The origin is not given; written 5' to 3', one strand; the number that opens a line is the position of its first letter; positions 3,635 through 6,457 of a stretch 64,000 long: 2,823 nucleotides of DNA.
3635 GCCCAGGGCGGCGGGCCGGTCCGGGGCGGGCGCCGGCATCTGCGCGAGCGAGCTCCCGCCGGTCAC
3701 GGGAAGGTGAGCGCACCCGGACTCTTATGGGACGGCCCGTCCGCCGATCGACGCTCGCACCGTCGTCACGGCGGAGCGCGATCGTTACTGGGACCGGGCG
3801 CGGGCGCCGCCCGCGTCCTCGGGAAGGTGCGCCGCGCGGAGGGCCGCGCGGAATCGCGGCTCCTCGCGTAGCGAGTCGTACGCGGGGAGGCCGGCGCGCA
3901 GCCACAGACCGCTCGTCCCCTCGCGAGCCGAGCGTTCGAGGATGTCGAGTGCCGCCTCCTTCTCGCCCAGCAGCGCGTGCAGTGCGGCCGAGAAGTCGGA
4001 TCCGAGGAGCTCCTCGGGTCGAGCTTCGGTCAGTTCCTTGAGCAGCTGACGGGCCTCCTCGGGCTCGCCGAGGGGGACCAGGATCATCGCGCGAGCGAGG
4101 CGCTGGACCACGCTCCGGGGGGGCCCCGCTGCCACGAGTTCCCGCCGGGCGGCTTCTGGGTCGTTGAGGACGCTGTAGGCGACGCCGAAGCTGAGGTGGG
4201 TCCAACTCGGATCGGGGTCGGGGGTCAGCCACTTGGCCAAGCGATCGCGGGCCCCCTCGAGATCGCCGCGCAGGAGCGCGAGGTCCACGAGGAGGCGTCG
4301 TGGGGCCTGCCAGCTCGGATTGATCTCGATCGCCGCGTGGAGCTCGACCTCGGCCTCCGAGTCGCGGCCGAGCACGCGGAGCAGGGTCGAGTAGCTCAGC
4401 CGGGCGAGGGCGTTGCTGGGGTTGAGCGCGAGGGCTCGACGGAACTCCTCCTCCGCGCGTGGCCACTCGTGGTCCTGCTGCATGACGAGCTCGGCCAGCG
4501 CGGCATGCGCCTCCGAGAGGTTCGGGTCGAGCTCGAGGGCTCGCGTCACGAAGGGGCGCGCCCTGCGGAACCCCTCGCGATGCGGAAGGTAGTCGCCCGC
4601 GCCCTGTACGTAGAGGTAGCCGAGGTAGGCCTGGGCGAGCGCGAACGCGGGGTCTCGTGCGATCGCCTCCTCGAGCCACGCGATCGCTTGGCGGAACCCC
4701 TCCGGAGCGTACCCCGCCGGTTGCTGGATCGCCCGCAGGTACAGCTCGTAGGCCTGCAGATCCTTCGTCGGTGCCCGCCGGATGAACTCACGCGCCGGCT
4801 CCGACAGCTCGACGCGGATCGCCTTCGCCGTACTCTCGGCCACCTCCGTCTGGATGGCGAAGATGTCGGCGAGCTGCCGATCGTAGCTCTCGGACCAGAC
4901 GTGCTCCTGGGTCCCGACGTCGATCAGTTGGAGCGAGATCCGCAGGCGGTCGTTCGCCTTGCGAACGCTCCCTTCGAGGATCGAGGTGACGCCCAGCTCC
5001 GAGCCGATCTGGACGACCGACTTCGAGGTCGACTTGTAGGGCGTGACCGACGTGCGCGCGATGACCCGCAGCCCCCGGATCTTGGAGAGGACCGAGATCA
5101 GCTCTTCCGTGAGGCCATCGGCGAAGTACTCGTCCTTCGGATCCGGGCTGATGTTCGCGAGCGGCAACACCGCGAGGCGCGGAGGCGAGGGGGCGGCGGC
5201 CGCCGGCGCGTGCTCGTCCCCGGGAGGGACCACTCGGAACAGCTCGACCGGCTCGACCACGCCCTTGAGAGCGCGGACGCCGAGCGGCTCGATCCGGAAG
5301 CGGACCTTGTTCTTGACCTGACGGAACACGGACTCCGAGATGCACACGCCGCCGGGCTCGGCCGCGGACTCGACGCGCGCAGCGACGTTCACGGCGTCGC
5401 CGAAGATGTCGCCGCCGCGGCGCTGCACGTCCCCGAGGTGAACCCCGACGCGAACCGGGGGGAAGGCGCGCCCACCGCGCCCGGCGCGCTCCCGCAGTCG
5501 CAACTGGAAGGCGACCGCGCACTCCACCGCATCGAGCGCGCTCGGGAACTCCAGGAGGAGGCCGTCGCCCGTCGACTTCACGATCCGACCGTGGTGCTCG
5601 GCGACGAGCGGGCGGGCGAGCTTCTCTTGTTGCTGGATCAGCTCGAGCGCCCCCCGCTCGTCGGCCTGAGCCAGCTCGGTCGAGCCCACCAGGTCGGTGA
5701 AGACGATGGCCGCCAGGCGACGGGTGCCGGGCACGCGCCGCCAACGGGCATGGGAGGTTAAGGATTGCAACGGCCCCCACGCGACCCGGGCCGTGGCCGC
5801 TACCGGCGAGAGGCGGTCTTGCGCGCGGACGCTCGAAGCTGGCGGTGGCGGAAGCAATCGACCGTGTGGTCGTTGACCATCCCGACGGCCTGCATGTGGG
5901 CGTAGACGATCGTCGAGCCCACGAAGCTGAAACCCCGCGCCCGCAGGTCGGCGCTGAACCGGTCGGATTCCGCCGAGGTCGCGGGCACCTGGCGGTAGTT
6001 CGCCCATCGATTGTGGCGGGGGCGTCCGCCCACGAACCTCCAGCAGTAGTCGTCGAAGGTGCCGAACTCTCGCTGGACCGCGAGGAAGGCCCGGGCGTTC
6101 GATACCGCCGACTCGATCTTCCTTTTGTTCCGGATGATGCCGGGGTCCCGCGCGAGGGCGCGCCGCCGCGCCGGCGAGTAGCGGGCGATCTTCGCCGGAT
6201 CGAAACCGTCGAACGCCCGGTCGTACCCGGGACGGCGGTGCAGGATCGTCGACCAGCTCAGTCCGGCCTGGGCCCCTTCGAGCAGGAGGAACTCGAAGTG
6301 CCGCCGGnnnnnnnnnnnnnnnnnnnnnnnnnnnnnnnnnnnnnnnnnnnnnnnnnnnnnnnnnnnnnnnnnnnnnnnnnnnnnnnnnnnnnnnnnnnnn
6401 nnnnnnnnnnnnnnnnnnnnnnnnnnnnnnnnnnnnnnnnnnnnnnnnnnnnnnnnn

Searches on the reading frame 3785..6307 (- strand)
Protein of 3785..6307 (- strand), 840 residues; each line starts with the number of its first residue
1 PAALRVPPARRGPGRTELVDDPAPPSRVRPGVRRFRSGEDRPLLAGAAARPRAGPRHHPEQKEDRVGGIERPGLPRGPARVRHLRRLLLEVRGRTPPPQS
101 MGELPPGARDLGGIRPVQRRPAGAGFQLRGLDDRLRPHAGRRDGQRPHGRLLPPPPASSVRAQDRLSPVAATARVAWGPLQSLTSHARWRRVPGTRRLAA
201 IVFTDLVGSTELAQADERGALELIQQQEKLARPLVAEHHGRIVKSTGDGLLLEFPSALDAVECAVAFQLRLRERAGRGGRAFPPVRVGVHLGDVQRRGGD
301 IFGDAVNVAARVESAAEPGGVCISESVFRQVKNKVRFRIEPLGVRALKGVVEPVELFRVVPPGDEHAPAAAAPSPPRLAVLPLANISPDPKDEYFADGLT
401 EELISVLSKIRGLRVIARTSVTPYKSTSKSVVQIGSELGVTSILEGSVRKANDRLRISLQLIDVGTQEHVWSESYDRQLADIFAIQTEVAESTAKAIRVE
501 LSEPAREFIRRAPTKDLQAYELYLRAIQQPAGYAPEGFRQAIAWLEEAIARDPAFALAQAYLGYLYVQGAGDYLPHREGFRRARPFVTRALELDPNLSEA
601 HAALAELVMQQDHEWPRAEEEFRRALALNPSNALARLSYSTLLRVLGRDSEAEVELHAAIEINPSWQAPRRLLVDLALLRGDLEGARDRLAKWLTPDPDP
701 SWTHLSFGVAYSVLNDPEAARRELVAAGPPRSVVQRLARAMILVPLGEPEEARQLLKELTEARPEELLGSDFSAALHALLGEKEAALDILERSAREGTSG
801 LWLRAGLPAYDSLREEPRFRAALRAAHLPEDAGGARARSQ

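Call 27: search_protein_families(library=pfam, proteins=[window:3785-6307:-], max_evalue=0.001)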
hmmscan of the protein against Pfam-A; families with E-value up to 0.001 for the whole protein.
window:3785-6307:- (840 aa): 10 families
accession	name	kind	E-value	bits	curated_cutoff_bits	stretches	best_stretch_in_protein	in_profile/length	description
PF00211.25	Guanylate_cyc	-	1.4e-13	51.3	21.9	1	200-349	10-172/183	Adenylate and Guanylate cyclase catalytic domain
PF14559.12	TPR_19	-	2e-13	50.9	25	1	614-670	6-62/68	Tetratricopeptide repeat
PF13431.12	TPR_17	-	1.1e-10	41.3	24.4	0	622-653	2-33/34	Tetratricopeptide repeat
PF13414.12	TPR_11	-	6.1e-09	35.9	26.8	0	540-568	12-40/42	TPR repeat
PF13428.12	TPR_14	-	9.9e-07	29.3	23.5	0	736-766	4-34/44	Tetratricopeptide repeat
PF13181.12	TPR_8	-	5e-06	26.7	25.7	0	738-765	6-33/34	Tetratricopeptide repeat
PF07719.23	TPR_2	-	1.1e-05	25.6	27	0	611-632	13-34/34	Tetratricopeptide repeat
PF13432.12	TPR_16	-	0.00027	21.8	32.7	0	614-656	12-53/65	Tetratricopeptide repeat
PF00515.34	TPR_1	-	0.00052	20.2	27.8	0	615-632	17-34/34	Tetratricopeptide repeat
PF13424.12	TPR_12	-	0.00098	19.7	30.1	0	739-790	9-68/77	Tetratricopeptide repeat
